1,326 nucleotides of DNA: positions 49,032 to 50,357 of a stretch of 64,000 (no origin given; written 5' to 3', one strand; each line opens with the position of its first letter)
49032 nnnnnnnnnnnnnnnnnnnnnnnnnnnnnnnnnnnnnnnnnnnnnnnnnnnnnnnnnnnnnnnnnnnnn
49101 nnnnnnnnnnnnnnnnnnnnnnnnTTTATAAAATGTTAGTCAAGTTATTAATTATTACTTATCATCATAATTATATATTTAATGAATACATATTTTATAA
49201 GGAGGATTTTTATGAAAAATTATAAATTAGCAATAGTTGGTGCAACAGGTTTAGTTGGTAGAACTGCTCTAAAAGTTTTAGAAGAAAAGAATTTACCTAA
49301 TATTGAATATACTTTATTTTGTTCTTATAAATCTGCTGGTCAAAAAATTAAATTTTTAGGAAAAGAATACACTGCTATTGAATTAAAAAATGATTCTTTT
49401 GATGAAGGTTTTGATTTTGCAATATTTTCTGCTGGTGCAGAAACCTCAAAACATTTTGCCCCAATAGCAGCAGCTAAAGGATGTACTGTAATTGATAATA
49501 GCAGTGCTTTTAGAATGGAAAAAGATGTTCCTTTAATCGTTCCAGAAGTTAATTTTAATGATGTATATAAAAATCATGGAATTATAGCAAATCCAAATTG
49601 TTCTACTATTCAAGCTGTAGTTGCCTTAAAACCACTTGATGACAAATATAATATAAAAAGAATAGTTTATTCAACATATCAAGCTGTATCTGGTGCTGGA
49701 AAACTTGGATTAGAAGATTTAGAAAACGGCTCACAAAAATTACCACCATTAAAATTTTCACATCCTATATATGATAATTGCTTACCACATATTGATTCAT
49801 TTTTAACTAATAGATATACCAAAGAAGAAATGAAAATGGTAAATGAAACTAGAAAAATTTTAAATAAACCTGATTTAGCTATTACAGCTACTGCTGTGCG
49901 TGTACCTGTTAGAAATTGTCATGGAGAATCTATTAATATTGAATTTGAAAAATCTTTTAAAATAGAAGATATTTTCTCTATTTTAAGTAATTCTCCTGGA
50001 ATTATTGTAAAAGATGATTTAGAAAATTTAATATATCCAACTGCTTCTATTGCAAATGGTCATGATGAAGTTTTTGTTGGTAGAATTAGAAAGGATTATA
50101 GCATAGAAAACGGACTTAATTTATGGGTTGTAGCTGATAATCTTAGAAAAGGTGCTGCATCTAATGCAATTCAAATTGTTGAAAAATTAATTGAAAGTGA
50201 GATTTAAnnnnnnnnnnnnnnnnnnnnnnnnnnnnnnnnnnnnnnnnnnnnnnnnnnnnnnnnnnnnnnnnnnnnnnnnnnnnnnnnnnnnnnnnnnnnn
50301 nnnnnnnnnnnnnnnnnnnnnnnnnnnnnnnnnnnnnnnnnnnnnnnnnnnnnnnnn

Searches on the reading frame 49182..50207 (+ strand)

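Call 34: search_protein_families(library=pfam, proteins=[window:49182-50207:+], max_evalue=0.001)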
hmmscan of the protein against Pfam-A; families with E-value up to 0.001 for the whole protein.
window:49182-50207:+ (341 aa): 3 families
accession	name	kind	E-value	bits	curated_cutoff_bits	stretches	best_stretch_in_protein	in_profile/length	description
PF02774.23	Semialdhyde_dhC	-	9.8e-48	163.2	26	1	149-323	1-184/184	Semialdehyde dehydrogenase, dimerisation domain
PF01118.30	Semialdhyde_dh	-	1.8e-30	106.2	26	1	15-128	1-118/121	Semialdehyde dehydrogenase, NAD binding domain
PF02800.25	Gp_dh_C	-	0.00036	20.6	24.4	0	224-272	62-110/158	Glyceraldehyde 3-phosphate dehydrogenase, C-terminal domain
